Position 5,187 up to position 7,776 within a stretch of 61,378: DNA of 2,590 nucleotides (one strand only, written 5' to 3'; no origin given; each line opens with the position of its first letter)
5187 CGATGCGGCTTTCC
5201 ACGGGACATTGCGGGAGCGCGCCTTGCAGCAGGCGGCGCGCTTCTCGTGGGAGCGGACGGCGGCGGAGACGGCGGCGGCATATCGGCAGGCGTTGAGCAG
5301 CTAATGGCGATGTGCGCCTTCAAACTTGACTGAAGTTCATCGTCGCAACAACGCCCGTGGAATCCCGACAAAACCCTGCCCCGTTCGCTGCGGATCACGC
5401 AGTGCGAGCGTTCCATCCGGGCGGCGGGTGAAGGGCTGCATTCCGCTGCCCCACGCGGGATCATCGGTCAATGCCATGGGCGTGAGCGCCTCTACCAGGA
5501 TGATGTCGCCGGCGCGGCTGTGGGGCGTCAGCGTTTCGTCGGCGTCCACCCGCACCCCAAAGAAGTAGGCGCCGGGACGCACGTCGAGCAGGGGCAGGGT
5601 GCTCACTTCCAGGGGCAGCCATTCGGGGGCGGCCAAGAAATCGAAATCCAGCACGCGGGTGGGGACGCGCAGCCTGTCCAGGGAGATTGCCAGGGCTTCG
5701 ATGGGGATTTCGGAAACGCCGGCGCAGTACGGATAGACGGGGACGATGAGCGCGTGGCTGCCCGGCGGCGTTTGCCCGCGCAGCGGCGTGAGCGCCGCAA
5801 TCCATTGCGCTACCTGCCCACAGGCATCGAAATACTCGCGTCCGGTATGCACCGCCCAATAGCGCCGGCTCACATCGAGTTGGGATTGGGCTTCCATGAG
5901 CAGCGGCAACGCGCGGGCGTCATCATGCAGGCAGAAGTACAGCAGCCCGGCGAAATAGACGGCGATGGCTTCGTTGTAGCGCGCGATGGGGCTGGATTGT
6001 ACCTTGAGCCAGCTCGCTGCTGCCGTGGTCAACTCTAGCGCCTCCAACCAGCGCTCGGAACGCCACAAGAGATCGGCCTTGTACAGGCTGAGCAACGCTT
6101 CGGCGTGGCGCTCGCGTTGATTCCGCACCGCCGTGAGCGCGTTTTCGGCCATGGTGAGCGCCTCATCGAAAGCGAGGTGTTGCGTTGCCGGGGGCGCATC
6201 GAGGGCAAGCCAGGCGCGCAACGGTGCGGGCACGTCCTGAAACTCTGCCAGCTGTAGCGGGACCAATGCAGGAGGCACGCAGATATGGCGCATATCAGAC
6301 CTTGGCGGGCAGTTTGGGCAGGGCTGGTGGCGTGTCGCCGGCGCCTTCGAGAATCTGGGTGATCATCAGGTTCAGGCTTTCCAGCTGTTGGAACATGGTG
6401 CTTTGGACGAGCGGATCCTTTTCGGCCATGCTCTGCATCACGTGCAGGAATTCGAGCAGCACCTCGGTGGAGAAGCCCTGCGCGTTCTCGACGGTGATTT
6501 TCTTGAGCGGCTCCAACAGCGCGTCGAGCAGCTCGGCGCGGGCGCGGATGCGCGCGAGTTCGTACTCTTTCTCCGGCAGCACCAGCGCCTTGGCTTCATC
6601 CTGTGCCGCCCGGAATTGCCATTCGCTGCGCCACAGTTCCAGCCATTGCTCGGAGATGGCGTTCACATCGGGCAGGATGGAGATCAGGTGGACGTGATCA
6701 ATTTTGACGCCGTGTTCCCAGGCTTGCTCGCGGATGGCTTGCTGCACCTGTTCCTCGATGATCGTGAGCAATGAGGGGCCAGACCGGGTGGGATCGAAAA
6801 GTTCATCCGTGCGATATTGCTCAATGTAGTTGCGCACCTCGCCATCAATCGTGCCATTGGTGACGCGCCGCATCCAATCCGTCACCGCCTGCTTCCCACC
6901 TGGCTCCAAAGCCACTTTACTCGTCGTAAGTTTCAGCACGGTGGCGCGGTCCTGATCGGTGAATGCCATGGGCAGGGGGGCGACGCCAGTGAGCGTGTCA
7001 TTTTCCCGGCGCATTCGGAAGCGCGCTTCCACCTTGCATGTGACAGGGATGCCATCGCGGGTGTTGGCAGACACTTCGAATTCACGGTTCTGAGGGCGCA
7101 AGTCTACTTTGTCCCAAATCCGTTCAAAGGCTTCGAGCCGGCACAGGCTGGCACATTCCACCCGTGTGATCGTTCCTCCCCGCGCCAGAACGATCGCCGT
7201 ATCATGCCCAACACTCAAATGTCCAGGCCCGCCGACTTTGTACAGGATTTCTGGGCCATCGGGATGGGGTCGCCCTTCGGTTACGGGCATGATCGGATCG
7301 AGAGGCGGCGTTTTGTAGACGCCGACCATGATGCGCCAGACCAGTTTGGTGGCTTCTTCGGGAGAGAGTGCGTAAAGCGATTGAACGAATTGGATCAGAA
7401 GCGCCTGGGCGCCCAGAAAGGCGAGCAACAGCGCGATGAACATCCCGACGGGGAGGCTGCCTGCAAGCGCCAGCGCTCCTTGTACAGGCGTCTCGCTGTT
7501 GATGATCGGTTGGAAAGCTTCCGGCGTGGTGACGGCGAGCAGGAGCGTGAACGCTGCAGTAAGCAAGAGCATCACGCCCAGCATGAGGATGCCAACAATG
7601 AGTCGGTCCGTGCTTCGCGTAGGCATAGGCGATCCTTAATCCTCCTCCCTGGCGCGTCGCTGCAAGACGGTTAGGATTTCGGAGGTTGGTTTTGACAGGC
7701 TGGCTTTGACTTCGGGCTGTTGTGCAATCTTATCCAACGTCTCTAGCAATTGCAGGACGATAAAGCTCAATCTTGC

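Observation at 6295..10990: Two tandem SPFH/band-7 membrane proteins divergent from a cNMP-binding/2x bPH_2 membrane protein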

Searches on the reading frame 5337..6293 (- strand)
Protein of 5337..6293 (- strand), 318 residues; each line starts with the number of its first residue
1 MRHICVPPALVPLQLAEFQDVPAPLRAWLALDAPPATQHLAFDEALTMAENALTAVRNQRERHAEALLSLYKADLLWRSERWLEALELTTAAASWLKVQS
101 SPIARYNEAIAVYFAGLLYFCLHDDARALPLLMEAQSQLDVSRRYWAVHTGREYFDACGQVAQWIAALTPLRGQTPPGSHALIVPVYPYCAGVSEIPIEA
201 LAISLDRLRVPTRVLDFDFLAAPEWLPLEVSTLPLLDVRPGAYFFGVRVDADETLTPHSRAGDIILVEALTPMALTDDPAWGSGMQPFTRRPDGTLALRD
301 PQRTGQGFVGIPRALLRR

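Call 3: search_protein_families(library=pfam, proteins=[window:5337-6293:-], max_evalue=1)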
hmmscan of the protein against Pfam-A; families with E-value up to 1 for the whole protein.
window:5337-6293:- (318 aa): 1 family
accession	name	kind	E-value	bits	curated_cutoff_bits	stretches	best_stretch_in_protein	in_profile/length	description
PF13424.12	TPR_12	-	0.4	11.3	30.1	0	42-88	19-67/77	Tetratricopeptide repeat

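Call 4: search_protein_families(library=ncbifam, proteins=[window:5337-6293:-], max_evalue=1)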
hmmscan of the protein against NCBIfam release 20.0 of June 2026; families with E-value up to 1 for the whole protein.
window:5337-6293:- (318 aa): 0 families

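Call 6: search_protein_families(library=padloc, proteins=[window:5337-6293:-], max_evalue=0.1)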
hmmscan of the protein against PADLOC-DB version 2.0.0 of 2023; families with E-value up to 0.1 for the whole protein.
window:5337-6293:- (318 aa): 0 families

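Call 13: find_homologous_proteins(query=window:5337-6293:-)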
Query window:5337-6293:- (318 aa): 10 proteins with E <= 0.001 among 8000 candidates.
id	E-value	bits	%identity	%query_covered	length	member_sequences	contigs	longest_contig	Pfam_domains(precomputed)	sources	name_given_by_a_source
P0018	4.4e-197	672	96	100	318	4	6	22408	-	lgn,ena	-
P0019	2.3e-158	545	76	100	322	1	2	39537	-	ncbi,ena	-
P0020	2.3e-156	538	77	100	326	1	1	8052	-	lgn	-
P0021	1.5e-140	486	68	100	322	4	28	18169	-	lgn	-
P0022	1.6e-140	486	70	100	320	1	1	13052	-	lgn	-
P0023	6.8e-140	484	68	100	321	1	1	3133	-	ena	-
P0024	6.0e-138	478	68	100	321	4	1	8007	-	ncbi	-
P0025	9.1e-138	477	67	100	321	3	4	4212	-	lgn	-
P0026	2.9e-127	443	63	100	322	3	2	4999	-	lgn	-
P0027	1.1e-121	424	62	100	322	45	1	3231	-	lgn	-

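Call 18: search_solved_structures(query=window:5337-6293:-, max_evalue=10)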
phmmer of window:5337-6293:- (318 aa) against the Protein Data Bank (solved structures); distinct sequences matched with E-value up to 10: 0.

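Call 29: predict_structure(alignment_id=A2)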
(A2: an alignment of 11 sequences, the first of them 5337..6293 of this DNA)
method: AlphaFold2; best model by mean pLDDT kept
length: 318 residues; sequences in the alignment: 11
mean_pLDDT: 54.6   pTM: 0.56
mean pLDDT of the five models: 54.6, 45.2, 44.1, 38.2, 38.2
residues with pLDDT >= 90: 0; 70-90: 94; 50-70: 94; < 50: 130
segments of 3 or more residues with pLDDT < 50: 1-9, 187-194, 207-318
pLDDT, mean of each block of 10 residues (from residue 1): 45 54 60 58 76 77 78 75 80 80 73 79 72 81 64 63 73 62 49 51 51 41 38 32 26 28 26 28 30 35 30 27
secondary structure, 60 per line:
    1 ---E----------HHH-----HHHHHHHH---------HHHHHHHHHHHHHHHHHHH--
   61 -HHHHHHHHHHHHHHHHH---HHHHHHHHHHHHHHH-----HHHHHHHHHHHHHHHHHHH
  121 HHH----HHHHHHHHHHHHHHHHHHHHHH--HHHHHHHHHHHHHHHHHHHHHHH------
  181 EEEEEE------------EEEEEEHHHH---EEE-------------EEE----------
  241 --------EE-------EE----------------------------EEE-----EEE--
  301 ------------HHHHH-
elements in order: H23-30 H40-58 H62-78 H82-96 H102-123 H128-149 H152-174 E181-186 E199-204 H205-208 E212-214 E228-230 E288-290 E296-298 H313-317
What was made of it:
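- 5337..6293 (-): Gene C: soluble 318-aa protein, not in the original finding. It has an N-terminal TPR-like helical repeat (about 40-174) and a beta-rich C-terminal domain of unknown fold (about 180-318). It is the conserved third gene of the operon. The model has pLDDT 72-81 for the helical part only (call 29).
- No structure or complex prediction was obtained for B, for C's C-terminal domain (pLDDT below 50, call 29) or for any A:B:C complex.
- Tried and rejected: Structure of C. The model has pLDDT 54.6 and the C-terminal half is below 50 (call 29).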

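Call 33: search_protein_families(library=pfam, alignment_id=A4, max_evalue=1)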
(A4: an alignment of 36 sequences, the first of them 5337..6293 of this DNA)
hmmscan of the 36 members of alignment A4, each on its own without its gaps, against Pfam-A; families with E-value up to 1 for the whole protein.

A. member 1, window:5337-6293:- (318 aa): 1 family
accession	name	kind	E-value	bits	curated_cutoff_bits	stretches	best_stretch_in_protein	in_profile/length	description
PF13424.12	TPR_12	-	0.4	11.3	30.1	0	42-88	19-67/77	Tetratricopeptide repeat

B. families by the number of members that match (of 36 scanned): 44 families (the first 25 are shown)
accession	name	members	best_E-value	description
PF13424.12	TPR_12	18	2e-13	Tetratricopeptide repeat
PF07719.23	TPR_2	16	5.3e-06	Tetratricopeptide repeat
PF00515.34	TPR_1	9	2.4e-05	Tetratricopeptide repeat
PF13176.12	TPR_7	8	0.0015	Tetratricopeptide repeat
PF20035.4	DUF6439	5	0.012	Family of unknown function (DUF6439)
PF13428.12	TPR_14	5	0.027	Tetratricopeptide repeat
PF00962.28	A_deaminase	4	0.00017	Adenosine deaminase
PF13432.12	TPR_16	4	0.15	Tetratricopeptide repeat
PF17874.7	TPR_MalT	3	0.00018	MalT-like TPR region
PF07721.20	TPR_4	3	0.015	Tetratricopeptide repeat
PF12895.13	ANAPC3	3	0.057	Anaphase-promoting complex, cyclosome, subunit 3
PF13374.12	TPR_10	2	0.013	Tetratricopeptide repeat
PF04212.24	MIT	2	0.018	MIT (microtubule interacting and transport) domain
PF10345.15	Cohesin_load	2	0.044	Cohesin loading factor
PF21545.3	T7SS_EccA1_N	1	0.0087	T7SS, ESX-1 secretion system protein EccA1, N-terminal domain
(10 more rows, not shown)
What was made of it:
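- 5337..6293 (-): 18 of 36 orthologues match TPR_12, 16 match TPR_2 and fewer match other TPR models (call 33).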

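Call 70: search_protein_representatives(alignment_id=A2)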
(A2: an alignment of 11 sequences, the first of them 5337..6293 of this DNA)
Query: 11 sequences, 322 profile positions. Proteins with E-value up to 0.001 (for the whole library): 109; up to 1e-10: 50; up to 1e-30: 25. The best 109 are listed.
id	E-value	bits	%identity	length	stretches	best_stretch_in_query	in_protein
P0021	3.5e-189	644.5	-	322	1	1-322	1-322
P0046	2.2e-84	300.1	-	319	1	1-319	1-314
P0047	4.0e-84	299.3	-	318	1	1-317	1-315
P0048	2.5e-74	267.1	-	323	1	1-321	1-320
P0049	5.4e-63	229.8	-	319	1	1-319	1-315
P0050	9.0e-54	199.5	-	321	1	1-318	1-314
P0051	1.2e-53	199.1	-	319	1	1-320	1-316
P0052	5.5e-51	190.4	-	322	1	1-319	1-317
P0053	4.2e-49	184.2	-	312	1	1-318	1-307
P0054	5.1e-48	180.6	-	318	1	1-319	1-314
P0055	4.7e-47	177.5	-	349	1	1-319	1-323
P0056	1.3e-44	169.4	-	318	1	1-317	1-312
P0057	2.7e-44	168.4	-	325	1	1-320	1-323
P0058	2.9e-44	168.3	-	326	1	1-319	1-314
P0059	1.0e-43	166.5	-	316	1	1-319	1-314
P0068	4.5e-32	128.2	-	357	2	3-214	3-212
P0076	7.7e-23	97.9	-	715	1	1-264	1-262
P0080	6.2e-22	94.9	-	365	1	1-279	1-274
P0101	1.5e-09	54.2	-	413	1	5-180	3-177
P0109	8.1e-08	48.5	-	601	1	11-167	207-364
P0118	1.9e-06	44.0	-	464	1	44-267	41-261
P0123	6.5e-06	42.3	-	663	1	83-168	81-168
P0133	3.0e-05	40.1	-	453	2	4-167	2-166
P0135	3.7e-05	39.8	-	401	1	4-171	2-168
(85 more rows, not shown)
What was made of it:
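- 5337..6293 (-): The family is small: 109 clusters among 1.84 billion representatives (call 70).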

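Call 71: search_protein_families(library=pfam, proteins=[P0076, P0109, P0123, P0118, P0101, P0133, P0135, P0068, P0080], max_evalue=0.001)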
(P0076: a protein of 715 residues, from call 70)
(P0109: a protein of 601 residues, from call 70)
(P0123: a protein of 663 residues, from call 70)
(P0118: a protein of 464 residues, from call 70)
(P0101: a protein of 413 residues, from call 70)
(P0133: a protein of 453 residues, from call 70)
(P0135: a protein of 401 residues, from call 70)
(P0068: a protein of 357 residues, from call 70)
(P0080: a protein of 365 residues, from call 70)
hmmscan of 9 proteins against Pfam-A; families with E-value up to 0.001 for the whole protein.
P0076 (715 aa): 1 family
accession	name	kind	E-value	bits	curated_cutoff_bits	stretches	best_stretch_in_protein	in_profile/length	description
PF13808.11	DDE_Tnp_1_assoc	-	2.2e-14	53.7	32.3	1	344-418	14-88/88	DDE_Tnp_1-associated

P0109 (601 aa): 1 family
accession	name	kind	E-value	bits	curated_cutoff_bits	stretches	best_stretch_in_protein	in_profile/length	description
PF19960.5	EAD7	-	1.2e-09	38.2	32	1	8-68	1-61/62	Effector-associated domain 7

P0123 (663 aa): 4 families
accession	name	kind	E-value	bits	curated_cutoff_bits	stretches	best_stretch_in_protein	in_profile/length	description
PF12770.12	CHAT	-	1.3e-08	35.1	24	1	397-645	3-270/289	CHAT domain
PF13424.12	TPR_12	-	1.5e-05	25.5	30.1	1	62-140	1-76/77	Tetratricopeptide repeat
PF08238.18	Sel1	-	2.6e-05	25.1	30.7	1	108-138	2-34/36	Sel1 repeat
PF01364.23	Peptidase_C25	-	0.00096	18.9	23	0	512-657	219-370/374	Peptidase family C25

P0118 (464 aa): 0 families

P0101 (413 aa): 6 families
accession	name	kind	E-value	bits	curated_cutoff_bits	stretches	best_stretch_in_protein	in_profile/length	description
PF13424.12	TPR_12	-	2.1e-10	41.1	30.1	1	33-94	13-76/77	Tetratricopeptide repeat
PF07719.23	TPR_2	-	3.1e-08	33.6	27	0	110-137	5-32/34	Tetratricopeptide repeat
PF17874.7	TPR_MalT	-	2.6e-06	27.4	45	1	26-95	83-154/336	MalT-like TPR region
PF00515.34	TPR_1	-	0.00019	21.5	27.8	0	110-134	5-29/34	Tetratricopeptide repeat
PF13432.12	TPR_16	-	0.00038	21.3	32.7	0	108-136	33-61/65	Tetratricopeptide repeat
PF13428.12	TPR_14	-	0.00083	20.3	23.5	0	108-139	3-34/44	Tetratricopeptide repeat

P0133 (453 aa): 1 family
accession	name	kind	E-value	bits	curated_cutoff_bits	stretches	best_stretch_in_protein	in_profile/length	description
PF19960.5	EAD7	-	2.9e-20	72.2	32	1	207-268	1-62/62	Effector-associated domain 7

P0135 (401 aa): 1 family
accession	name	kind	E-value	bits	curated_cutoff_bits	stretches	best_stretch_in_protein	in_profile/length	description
PF13424.12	TPR_12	-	3.4e-07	30.8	30.1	1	63-132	3-71/77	Tetratricopeptide repeat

P0068 (357 aa): 1 family
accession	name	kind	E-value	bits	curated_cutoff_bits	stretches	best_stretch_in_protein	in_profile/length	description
PF00962.28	A_deaminase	-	0.00057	19.5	27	1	60-139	55-131/330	Adenosine deaminase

P0080 (365 aa): 3 families
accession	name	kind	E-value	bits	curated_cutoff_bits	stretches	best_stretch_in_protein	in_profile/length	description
PF07719.23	TPR_2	-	2.9e-06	27.4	27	0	65-91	3-29/34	Tetratricopeptide repeat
PF13428.12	TPR_14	-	7.9e-06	26.5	23.5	0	27-59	3-35/44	Tetratricopeptide repeat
PF13432.12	TPR_16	-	3e-05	24.8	32.7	1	30-91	2-59/65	Tetratricopeptide repeat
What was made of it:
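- A relative of C's N-terminal domain is fused to a CHAT protease (call 71).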

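Call 75: search_solved_structures(query=A4, max_evalue=10)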
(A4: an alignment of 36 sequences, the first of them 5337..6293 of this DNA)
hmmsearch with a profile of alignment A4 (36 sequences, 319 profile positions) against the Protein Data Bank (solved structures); distinct sequences matched with E-value up to 10: 5.
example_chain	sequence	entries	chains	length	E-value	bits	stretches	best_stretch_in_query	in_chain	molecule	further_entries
9k7u_A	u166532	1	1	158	0.00065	22.4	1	35-96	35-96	Heter-Zn2-HEHE-22A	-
6mfv_A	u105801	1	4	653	0.21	14.2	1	30-94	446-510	tetratricopeptide repeat sensor PH0952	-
9mni_A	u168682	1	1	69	1.1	11.8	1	109-137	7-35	De novo designed minibinder - dC2_050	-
9y6s_6s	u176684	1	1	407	1.9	11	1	36-93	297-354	Anaphase-promoting complex subunit 5 domain-containing protein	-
9e5c_6s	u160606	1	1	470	3.9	10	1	32-93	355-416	Tetratricopeptide repeat protein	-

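Call 81: fold_search(model_id=the predicted structure, library=pdb)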
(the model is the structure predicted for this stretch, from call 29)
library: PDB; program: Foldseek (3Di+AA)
matches with E <= 10: 1096; with E <= 0.001: 0
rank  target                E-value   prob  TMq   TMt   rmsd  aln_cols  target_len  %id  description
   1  3nf1                  6.3e-03  1.00  0.31  0.35  12.4       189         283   17  Crystal structure of the TPR domain of kinesin light chain 1 (released 2011-05-25)
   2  9n22_H                6.7e-03  1.00  0.24  0.27  12.0       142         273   17  Y20S (Sec18-Sec17-Sec9-Sso1-Snc1) EDTA - Class 2 (released 2025-10-01)
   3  9nlz_H                7.0e-03  1.00  0.26  0.28  12.3       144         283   17  Y20S (Sec18-Sec17-Sec9-Sso1-Snc1) EDTA - Class 8 (released 2025-10-01)
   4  4a1s_B                8.2e-03  1.00  0.31  0.29   5.9       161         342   12  Crystallographic structure of the Pins:Insc complex (released 2012-03-28)
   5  5a7d_H                8.7e-03  1.00  0.29  0.27   5.1       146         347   16  Tetrameric assembly of LGN with Inscuteable (released 2016-08-03)
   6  9ng2_G                8.7e-03  1.00  0.24  0.26  12.0       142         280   17  Y20S (Sec18-Sec17-Sec9-Sso1-Snc1) EDTA - Class 4 (released 2025-10-01)
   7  9pmw_B                9.2e-03  1.00  0.27  0.32   6.8       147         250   18  Structure of HTTQ23-HAP40 complex bound to macrocycles HHL1, HD4 and HL2 (released 2025-08-20)
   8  4a1s_A                9.6e-03  1.00  0.32  0.30   4.8       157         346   14  Crystallographic structure of the Pins:Insc complex (released 2012-03-28)
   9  7ue2_A                9.6e-03  1.00  0.32  0.33   5.5       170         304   16  Crystal structure of designed helical repeat protein RPB_PLP3_R6 bound to PLPx6 peptide (released 2023-03-29)
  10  5a7d_B                1.1e-02  1.00  0.31  0.28   5.4       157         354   16  Tetrameric assembly of LGN with Inscuteable (released 2016-08-03)
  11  9nly_I                1.3e-02  1.00  0.24  0.28  12.3       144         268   17  Y20S (Sec18-Sec17-Sec9-Sso1-Snc1) EDTA - Class 7 (released 2025-10-01)
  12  9k7u_A                1.5e-02  1.00  0.28  0.58   4.6       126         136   17  Crystal structure of designed zinc-induced heterodimer Heter-Zn2-HEHE-22 (released 2025-10-29)
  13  9nly_G                1.5e-02  1.00  0.24  0.27  13.0       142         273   16  Y20S (Sec18-Sec17-Sec9-Sso1-Snc1) EDTA - Class 7 (released 2025-10-01)
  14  4y6w                  1.6e-02  1.00  0.29  0.40   5.9       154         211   13  Crystal structure of Podosopora anserina putative kinesin light chain nearly identical TPR-like repeats (released 2015-10-07)
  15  6swu_F                1.6e-02  1.00  0.29  0.32  13.0       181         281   16  Crystal structure of the TPR domain of KLC1 in complex with an engineered high-affinity cargo peptide. (released 2020-09-30)
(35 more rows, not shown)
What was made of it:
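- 5337..6293 (-): Foldseek matches to KLC1, LGN and Sec17 TPR domains are weak, E 6e-3 and above (call 81).
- It has a TPR-like N-terminal domain (calls 29, 33, 81).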

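Call 90: find_encoding_contigs(protein=P0133, flank=8000, max_places=3)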
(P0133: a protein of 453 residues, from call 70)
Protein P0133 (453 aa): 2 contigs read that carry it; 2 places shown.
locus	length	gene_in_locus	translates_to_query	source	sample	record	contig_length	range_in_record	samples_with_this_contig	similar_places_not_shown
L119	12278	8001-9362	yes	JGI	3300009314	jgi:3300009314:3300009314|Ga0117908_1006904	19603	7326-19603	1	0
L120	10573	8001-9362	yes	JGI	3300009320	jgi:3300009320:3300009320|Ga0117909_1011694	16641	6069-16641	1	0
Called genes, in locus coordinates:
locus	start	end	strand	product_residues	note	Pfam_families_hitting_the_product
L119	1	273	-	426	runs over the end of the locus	PF13191:AAA_16 (faint)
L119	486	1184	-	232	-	PF13186:SPASM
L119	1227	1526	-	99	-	PF04055:Radical_SAM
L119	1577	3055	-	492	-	PF00486:Trans_reg_C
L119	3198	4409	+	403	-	-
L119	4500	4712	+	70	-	-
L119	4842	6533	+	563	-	PF01145:Band_7 (faint)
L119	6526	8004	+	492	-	-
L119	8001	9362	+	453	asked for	PF19960:EAD7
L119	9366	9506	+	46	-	-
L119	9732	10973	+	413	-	PF01411:tRNA-synt_2c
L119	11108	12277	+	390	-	?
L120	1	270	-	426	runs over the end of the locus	PF13191:AAA_16 (faint)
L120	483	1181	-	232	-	PF13186:SPASM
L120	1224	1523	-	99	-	PF04055:Radical_SAM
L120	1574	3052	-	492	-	PF00486:Trans_reg_C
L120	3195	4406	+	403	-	-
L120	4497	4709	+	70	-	-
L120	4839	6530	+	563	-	PF01145:Band_7 (faint)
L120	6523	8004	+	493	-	-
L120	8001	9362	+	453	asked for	PF19960:EAD7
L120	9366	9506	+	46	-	-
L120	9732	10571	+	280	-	?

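Call 91: find_encoding_contigs(protein=P0109, flank=8000, max_places=2)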
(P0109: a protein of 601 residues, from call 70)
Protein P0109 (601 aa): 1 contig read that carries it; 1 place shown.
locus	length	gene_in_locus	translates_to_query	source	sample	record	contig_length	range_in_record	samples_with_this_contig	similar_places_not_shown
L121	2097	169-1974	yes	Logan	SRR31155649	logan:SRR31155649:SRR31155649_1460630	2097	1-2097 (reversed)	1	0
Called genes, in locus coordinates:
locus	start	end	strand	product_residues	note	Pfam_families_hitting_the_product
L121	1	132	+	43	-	?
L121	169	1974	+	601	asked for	PF19960:EAD7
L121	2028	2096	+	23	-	?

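Call 92: search_protein_families(library=pfam, proteins=[L119:4842-6533:+, L119:6526-8004:+, L119:8001-9362:+, L119:3198-4409:+], max_evalue=0.1)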
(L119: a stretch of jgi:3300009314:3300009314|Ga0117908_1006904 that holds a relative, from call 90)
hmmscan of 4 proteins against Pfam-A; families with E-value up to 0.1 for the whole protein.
L119:4842-6533:+ (563 aa): 1 family
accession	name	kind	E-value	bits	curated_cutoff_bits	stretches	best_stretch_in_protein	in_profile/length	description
PF01145.31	Band_7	-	2.8e-05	24.7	23.6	1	382-444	97-148/176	SPFH domain / Band 7 family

L119:6526-8004:+ (492 aa): 1 family
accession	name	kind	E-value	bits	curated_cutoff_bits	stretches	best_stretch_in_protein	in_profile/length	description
PF24123.1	Myosin_VII_N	-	0.02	15.4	27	1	349-376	19-46/53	Myosin VII N-terminal beta barrel domain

L119:8001-9362:+ (453 aa): 2 families
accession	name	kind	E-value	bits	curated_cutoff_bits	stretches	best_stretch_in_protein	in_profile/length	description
PF19960.5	EAD7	-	2.9e-20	72.2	32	1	207-268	1-62/62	Effector-associated domain 7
PF05912.17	DUF870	-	0.011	16.1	27.1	1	32-88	56-111/112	Caenorhabditis elegans protein of unknown function (DUF870)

L119:3198-4409:+ (403 aa): 0 families

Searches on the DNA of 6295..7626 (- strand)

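Call 86: search_rna_families(source=L003, start=4500, end=5300, threshold=evalue, max_evalue=0.1)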
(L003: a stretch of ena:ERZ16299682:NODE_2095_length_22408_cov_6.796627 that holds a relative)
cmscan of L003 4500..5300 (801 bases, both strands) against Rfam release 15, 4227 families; matches with E-value up to 0.1: 0.
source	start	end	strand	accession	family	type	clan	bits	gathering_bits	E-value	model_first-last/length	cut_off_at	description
